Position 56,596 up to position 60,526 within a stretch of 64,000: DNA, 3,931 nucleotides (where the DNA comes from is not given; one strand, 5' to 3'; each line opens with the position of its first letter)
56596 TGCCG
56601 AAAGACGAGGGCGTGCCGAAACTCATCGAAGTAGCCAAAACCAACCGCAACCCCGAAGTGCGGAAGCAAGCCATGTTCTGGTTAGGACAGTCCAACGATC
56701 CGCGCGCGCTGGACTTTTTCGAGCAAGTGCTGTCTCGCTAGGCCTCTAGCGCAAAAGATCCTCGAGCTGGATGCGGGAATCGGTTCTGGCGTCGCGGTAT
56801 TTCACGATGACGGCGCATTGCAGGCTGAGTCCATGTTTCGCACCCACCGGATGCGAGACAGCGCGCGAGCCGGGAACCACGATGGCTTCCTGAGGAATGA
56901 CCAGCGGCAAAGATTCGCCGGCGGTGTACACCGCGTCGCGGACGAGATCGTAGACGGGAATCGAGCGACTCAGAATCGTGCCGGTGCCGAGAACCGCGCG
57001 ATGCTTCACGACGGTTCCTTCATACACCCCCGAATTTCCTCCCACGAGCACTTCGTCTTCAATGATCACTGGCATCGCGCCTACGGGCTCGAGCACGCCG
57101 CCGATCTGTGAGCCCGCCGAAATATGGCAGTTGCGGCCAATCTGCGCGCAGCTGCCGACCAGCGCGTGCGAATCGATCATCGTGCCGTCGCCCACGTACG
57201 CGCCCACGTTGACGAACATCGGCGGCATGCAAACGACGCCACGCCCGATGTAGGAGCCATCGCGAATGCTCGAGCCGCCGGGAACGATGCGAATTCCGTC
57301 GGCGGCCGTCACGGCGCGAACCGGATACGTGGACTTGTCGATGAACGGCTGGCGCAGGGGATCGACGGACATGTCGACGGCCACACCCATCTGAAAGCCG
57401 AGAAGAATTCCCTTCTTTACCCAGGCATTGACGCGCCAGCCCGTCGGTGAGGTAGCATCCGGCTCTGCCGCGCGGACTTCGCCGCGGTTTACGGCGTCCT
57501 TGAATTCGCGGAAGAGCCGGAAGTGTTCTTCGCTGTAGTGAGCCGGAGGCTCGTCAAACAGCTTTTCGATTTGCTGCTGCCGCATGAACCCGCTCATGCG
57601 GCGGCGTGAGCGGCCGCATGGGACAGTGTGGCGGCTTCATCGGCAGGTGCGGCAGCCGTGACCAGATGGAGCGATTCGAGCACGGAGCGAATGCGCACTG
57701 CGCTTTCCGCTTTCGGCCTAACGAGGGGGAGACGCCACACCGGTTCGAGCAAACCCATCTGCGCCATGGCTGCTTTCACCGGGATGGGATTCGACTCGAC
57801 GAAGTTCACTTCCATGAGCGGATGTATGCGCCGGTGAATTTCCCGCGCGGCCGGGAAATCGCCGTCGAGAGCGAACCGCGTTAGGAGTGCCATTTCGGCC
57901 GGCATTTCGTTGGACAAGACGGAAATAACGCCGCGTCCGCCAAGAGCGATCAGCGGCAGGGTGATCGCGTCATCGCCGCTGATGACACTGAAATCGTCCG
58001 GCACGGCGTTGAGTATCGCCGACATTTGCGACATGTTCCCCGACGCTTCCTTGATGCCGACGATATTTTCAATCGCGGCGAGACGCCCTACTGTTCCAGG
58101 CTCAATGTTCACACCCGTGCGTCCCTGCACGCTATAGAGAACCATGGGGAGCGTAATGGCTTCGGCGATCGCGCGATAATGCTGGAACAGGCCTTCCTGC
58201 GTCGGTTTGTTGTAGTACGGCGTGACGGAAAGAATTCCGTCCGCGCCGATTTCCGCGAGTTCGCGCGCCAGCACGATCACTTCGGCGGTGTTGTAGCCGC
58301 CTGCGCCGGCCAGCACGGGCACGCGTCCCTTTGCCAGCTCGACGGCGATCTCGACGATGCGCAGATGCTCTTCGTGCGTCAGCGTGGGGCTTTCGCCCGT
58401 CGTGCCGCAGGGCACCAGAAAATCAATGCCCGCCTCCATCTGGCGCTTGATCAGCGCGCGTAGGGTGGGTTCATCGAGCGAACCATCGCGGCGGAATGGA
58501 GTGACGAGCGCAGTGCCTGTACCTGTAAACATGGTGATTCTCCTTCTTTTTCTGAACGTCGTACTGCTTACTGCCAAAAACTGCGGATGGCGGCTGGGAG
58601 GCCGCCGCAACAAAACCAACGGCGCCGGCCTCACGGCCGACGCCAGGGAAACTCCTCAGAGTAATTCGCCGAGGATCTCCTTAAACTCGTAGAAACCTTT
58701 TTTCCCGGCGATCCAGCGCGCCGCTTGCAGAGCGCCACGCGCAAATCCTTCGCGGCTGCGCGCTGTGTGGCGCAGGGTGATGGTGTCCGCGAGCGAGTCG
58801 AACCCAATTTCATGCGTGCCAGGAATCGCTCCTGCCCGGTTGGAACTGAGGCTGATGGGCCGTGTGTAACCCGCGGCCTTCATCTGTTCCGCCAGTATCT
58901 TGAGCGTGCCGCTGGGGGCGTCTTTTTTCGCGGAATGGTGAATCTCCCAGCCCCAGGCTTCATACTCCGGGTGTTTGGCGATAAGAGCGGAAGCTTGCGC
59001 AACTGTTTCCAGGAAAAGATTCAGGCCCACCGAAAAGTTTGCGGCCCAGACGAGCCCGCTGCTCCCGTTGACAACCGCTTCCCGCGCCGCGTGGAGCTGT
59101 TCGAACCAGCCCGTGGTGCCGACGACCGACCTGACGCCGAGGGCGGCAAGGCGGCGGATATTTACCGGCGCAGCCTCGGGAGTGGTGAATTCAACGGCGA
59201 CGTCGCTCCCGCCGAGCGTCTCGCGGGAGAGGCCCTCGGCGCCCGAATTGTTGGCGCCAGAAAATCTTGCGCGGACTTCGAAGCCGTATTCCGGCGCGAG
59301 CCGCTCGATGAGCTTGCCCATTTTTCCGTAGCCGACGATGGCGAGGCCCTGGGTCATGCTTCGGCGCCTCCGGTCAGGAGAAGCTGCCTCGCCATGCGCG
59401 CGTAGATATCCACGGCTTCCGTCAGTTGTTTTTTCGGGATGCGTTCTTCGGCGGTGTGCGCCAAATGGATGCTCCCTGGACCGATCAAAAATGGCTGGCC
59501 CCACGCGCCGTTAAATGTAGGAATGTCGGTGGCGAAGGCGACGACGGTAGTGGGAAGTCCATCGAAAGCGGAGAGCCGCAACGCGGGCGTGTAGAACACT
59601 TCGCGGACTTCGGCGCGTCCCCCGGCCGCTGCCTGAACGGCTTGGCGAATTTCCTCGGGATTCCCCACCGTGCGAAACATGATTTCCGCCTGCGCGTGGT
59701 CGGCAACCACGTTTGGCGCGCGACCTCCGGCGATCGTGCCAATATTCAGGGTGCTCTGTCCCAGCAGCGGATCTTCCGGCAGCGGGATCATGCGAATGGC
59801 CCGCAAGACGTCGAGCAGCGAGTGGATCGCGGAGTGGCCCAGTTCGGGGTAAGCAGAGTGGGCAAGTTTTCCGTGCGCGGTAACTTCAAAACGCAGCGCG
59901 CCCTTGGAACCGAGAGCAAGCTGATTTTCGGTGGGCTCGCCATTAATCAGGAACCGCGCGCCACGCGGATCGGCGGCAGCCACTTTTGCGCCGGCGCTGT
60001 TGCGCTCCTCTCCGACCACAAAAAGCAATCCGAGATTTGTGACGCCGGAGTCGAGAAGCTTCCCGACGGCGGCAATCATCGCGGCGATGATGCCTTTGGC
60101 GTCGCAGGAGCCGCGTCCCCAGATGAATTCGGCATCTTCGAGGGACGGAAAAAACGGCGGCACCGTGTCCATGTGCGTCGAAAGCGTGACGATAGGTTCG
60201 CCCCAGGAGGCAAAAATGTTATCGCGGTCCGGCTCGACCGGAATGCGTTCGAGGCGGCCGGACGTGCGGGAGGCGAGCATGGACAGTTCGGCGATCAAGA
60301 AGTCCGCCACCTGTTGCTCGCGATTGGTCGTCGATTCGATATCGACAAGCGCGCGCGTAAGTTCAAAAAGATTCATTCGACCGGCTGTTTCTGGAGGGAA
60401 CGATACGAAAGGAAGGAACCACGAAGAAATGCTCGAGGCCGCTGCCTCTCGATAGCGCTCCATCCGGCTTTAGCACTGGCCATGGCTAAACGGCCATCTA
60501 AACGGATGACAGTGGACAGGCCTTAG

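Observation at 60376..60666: Enlarged lysine riboswitch with two insertions and an atypical expression platform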

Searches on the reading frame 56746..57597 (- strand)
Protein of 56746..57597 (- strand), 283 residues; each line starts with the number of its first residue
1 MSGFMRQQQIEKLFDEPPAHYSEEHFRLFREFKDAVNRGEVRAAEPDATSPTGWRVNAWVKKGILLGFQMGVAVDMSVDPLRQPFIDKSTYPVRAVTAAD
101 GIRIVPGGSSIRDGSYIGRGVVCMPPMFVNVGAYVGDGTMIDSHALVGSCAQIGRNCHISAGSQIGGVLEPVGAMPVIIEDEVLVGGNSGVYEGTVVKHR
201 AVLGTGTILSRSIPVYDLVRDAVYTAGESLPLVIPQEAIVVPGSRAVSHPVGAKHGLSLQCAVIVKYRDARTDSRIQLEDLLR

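Call 8: search_protein_families(library=ncbifam, proteins=[window:56746-57597:-])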
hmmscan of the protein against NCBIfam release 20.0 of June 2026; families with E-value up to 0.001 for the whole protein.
window:56746-57597:- (283 aa): 15 families
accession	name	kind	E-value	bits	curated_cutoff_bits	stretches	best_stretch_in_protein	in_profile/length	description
NF008808.1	PRK11830.1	equivalog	2e-89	299.3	204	1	29-283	3-243/243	2,3,4,5-tetrahydropyridine-2,6-dicarboxylate N-succinyltransferase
TIGR00965.1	dapD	equivalog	5.8e-53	180.1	375.4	1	33-283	33-269/271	2,3,4,5-tetrahydropyridine-2,6-dicarboxylate N-succinyltransferase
TIGR03532.1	DapD_Ac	equivalog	2e-29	102.8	231.75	1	89-219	75-203/231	2,3,4,5-tetrahydropyridine-2,6-dicarboxylate N-acetyltransferase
TIGR03570.1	NeuD_NnaD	subfamily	1.8e-11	44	160.8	1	110-217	95-194/202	NeuD/PglB/VioB family sugar acetyltransferase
NF002060.0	PRK00892.1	subfamily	6.8e-11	41.9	207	1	80-166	98-183/345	UDP-3-O-(3-hydroxymyristoyl)glucosamine N-acyltransferase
TIGR01853.1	lipid_A_lpxD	equivalog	3.1e-10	39.5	242.5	1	98-167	107-175/325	UDP-3-O-(3-hydroxymyristoyl)glucosamine N-acyltransferase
NF003657.0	PRK05289.1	equivalog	4.5e-09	35.8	226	1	110-167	11-68/264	acyl-ACP--UDP-N-acetylglucosamine O-acyltransferase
TIGR01852.1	lipid_A_lpxA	equivalog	1e-07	31.5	231.05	1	110-167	6-63/254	acyl-ACP--UDP-N-acetylglucosamine O-acyltransferase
TIGR03536.1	DapD_gpp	equivalog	3.5e-06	26.1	518.45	1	99-191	176-265/341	2,3,4,5-tetrahydropyridine-2,6-dicarboxylate N-succinyltransferase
NF006986.0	PRK09451.1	equivalog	0.0002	20.3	725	1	128-220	347-438/456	bifunctional UDP-N-acetylglucosamine diphosphorylase/glucosamine-1-phosphate N-acetyltransferase GlmU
TIGR01172.1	cysE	equivalog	0.00023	21.2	210.65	1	130-215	65-152/162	serine O-acetyltransferase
NF010937.0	PRK14357.1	equivalog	0.00024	20.1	658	0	146-218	355-425/448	bifunctional UDP-N-acetylglucosamine diphosphorylase/glucosamine-1-phosphate N-acetyltransferase GlmU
NF010935.0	PRK14355.1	equivalog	0.00025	19.8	718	0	102-166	255-319/459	bifunctional UDP-N-acetylglucosamine diphosphorylase/glucosamine-1-phosphate N-acetyltransferase GlmU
NF058585.1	HptprglPActTf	PfamEq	0.00043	19.9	300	0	175-219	105-149/172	heptaprenylglyceryl phosphate O-acetyltransferase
NF050158.1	CarbAnhydGPos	equivalog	0.00074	19.2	250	0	168-228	62-118/172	gamma carbonic anhydrase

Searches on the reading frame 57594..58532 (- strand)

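Call 8: search_protein_families(library=ncbifam, proteins=[window:57594-58532:-])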
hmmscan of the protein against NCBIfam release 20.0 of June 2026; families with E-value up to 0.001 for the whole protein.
window:57594-58532:- (312 aa): 7 families
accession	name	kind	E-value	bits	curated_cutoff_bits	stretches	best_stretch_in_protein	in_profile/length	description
TIGR00674.1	dapA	equivalog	3.8e-104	347.5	206.15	1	7-287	4-285/286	4-hydroxy-tetrahydrodipicolinate synthase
TIGR02313.1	HpaI-NOT-DapA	exception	6.1e-76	255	396.7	1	4-287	3-288/294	2,4-dihydroxyhept-2-ene-1,7-dioic acid aldolase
NF003164.0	PRK04147.1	equivalog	7.6e-41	140.3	281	1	4-286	6-288/294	N-acetylneuraminate lyase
NF002958.0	PRK03620.1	subfamily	9.4e-41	139.6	278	1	10-289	19-300/307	5-dehydro-4-deoxyglucarate dehydratase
TIGR00683.1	nanA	equivalog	6.6e-35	120.8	382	1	4-242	3-241/293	N-acetylneuraminate lyase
TIGR03249.1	KdgD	equivalog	4.4e-34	118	373.95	1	10-283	17-293/299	5-dehydro-4-deoxyglucarate dehydratase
NF040954.1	Arch_KDGaldase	equivalog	1.5e-26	93.4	390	1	9-242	7-234/288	bifunctional 2-dehydro-3-deoxy-phosphogluconate/2-dehydro-3-deoxy-6-phosphogalactonate aldolase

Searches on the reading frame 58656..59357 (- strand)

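Call 8: search_protein_families(library=ncbifam, proteins=[window:58656-59357:-])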
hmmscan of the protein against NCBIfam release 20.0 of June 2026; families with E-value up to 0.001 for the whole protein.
window:58656-59357:- (233 aa): 1 family
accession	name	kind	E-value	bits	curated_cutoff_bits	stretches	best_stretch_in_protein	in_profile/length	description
TIGR00036.1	dapB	equivalog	2.8e-34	118.9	122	2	51-162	73-182/270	4-hydroxy-tetrahydrodipicolinate reductase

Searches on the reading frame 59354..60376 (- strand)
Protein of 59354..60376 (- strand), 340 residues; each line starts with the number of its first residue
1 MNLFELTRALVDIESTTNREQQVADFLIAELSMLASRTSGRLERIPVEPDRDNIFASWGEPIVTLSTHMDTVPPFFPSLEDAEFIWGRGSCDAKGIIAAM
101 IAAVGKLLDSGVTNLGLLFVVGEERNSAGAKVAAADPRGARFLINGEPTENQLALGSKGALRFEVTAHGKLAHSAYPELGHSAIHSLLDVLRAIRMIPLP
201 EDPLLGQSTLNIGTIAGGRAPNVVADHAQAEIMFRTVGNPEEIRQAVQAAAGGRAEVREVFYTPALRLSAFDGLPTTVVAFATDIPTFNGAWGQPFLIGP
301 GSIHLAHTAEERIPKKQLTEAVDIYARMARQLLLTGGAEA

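Call 8: search_protein_families(library=ncbifam, proteins=[window:59354-60376:-])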
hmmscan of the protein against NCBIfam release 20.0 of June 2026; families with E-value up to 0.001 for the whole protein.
window:59354-60376:- (340 aa): 39 families (the best 25 are shown)
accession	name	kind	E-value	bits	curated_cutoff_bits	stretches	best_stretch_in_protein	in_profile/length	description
NF006365.0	PRK08588.1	subfamily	1.1e-36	127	289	1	7-240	13-262/383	succinyl-diaminopimelate desuccinylase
TIGR01900.1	dapE-gram_pos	equivalog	3.3e-34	118.4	304.2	1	3-326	5-347/351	succinyl-diaminopimelate desuccinylase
TIGR01910.1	DapE-ArgE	subfamily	7.5e-34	117.5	217.6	1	5-245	2-266/373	ArgE/DapE family deacylase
TIGR01892.1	AcOrn-deacetyl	equivalog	1.4e-33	116.4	297.7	1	8-326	4-362/365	acetylornithine deacetylase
NF003367.0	PRK04443.1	equivalog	1.1e-31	110.5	363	1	5-235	11-231/349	[LysW]-lysine hydrolase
NF005710.0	PRK07522.1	subfamily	2.2e-30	106.1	412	2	48-253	53-285/391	acetylornithine deacetylase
NF009555.0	PRK13004.1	equivalog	1.4e-27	96.6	321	1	3-236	17-262/399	YgeY family selenium metabolism-linked hydrolase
NF006402.0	PRK08651.1-5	equivalog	2.4e-27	95.9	369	1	56-237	55-246/369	succinyl-diaminopimelate desuccinylase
NF006404.0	PRK08652.1-2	equivalog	1.6e-26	93.1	348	1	1-330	1-326/332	acetylornithine deacetylase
TIGR01902.1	dapE-lys-deAc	subfamily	2.8e-26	92.6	163.1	1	6-202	2-193/340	N-acetyl-ornithine/N-acetyl-lysine deacetylase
NF003474.0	PRK05111.1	equivalog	3.6e-25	88.7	460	2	9-238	14-267/383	acetylornithine deacetylase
NF009557.0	PRK13009.1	equivalog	7.7e-23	81.2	284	1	2-250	4-275/377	succinyl-diaminopimelate desuccinylase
NF001747.0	PRK00466.1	equivalog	2.5e-22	79.2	288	1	47-180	49-180/346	N-acetyl-lysine deacetylase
NF006399.0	PRK08651.1-2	equivalog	6e-20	71.6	381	1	1-196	4-215/405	succinyl-diaminopimelate desuccinylase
TIGR03526.1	selenium_YgeY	hypoth_equivalog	1.5e-19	70.1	321.5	1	3-235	15-259/395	YgeY family selenium metabolism-linked hydrolase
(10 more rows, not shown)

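Call 10: find_homologous_proteins(query=window:59354-60376:-, max_evalue=1e-30)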
Query window:59354-60376:- (340 aa): 8000 proteins with E <= 1e-30 among 8000 candidates; the best 120 are listed.
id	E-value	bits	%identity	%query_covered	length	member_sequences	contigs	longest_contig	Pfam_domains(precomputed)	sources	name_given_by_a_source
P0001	3.8e-217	738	99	100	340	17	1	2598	PF01546.34,PF07687.20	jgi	jgi:acetylornithine deacetylase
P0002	1.8e-198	676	90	100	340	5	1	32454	PF01546.34,PF07687.20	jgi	jgi:acetylornithine deacetylase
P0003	1.8e-198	676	91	99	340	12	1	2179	PF01546.34,PF07687.20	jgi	-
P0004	2.3e-198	676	90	100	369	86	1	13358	PF01546.34,PF07687.20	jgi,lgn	jgi:acetylornithine deacetylase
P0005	4.4e-198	675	90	100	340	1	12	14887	PF01546.34,PF07687.20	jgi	jgi:acetylornithine deacetylase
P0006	1.3e-197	674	90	100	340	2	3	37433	PF01546.34,PF07687.20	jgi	jgi:acetylornithine deacetylase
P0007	2.8e-197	673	90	100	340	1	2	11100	PF01546.34,PF07687.20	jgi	jgi:acetylornithine deacetylase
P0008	2.9e-197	672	89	100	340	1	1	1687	PF01546.34,PF07687.20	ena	-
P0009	3.7e-197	672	89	100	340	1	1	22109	PF01546.34,PF07687.20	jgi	jgi:acetylornithine deacetylase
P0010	4.1e-197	672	90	100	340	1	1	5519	PF01546.34,PF07687.20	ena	-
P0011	6.6e-197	671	89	100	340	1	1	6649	PF01546.34,PF07687.20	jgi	jgi:acetylornithine deacetylase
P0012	7.6e-197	671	89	100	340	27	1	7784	PF01546.34,PF07687.20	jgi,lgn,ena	-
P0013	1.1e-196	671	89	100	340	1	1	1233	PF01546.34,PF07687.20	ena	-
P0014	1.3e-196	670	89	100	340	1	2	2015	PF01546.34,PF07687.20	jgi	jgi:acetylornithine deacetylase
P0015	2.1e-196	670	89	100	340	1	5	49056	PF01546.34,PF07687.20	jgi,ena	jgi:acetylornithine deacetylase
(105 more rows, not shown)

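Call 11: find_related_loci(query=window:59354-60376:-, collection=genome_contigs, flank=1500)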
Query window:59354-60376:- (340 aa) in genome_contigs; peptide patterns used: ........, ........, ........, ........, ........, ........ (x = any residue, [..] = any of these).
351 stretches matched a pattern; 297 encode a relative of the query (tblastn E <= 1e-3); the best 80 are kept; 80 distinct loci.
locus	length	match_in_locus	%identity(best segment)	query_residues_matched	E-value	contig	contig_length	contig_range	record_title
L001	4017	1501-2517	93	1-339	0e+0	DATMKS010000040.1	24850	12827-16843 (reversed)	MAG TPA_asm: Verrucomicrobiia bacterium isolate SMAG_U12777 k141_4026755, whole genome shotgun sequence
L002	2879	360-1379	87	1-340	0e+0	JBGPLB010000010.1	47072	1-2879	MAG: Candidatus Acidiferrum sp. isolate OBJ_0618_7090110_272 k141_3593396_length_47072_cov_38.3121, whole genome shotgun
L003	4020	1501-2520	87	1-340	0e+0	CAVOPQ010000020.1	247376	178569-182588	MAG: uncultured Acidobacteriota bacterium isolate MFD00031.bin.2.7 genome assembly, contig: contig_7886, whole genome sh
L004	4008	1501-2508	90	1-336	0e+0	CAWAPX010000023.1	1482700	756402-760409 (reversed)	MAG: uncultured Acidobacteriota bacterium isolate MFD04434.bin.1.131 genome assembly, contig: contig_392, whole genome s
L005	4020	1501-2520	88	1-340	0e+0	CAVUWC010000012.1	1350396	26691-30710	MAG: uncultured Acidobacteriota bacterium isolate MFD04540.bin.1.71 genome assembly, contig: contig_5720, whole genome s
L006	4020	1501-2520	89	1-340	0e+0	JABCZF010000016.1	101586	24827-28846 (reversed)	MAG: Acidobacteria bacterium isolate Inc-BW-C-12-M_MAG15 Ga0210394_10000363, whole genome shotgun sequence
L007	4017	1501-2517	88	1-339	0e+0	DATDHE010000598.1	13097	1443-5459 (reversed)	MAG TPA_asm: Candidatus Acidoferrum sp. isolate SMAG_U270 k141_163070, whole genome shotgun sequence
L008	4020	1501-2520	85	1-340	0e+0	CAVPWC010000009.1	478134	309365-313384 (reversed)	MAG: uncultured Acidobacteriota bacterium isolate MFD00031.bin.1.29 genome assembly, contig: contig_3661, whole genome s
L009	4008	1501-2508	89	1-336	0e+0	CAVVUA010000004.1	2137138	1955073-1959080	MAG: uncultured Acidobacteriota bacterium isolate MFD04434.bin.1.18 genome assembly, contig: contig_3818, whole genome s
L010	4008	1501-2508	85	1-336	0e+0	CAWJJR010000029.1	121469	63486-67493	MAG: uncultured Acidobacteriota bacterium isolate MFD05705.bin.1.100 genome assembly, contig: contig_86551, whole genome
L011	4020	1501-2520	88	1-340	0e+0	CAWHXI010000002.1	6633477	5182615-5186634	MAG: uncultured Acidobacteriota bacterium isolate MFD00731.bin.1.159 genome assembly, contig: contig_8013, whole genome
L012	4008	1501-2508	85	1-336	0e+0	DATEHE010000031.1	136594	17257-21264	MAG TPA_asm: Candidatus Acidoferrum sp. isolate SMAG_U8803 k141_1268877, whole genome shotgun sequence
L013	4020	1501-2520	88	1-340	0e+0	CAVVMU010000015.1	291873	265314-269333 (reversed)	MAG: uncultured Acidobacteriota bacterium isolate MFD05377.bin.1.176 genome assembly, contig: contig_79864, whole genome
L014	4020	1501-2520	89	1-340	0e+0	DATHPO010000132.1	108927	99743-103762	MAG TPA_asm: Terriglobales bacterium isolate SMAG_U12712 k141_1084357, whole genome shotgun sequence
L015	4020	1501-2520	87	1-340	0e+0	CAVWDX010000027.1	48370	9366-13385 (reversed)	MAG: uncultured Acidobacteriota bacterium isolate MFD09286.bin.1.185 genome assembly, contig: contig_82224, whole genome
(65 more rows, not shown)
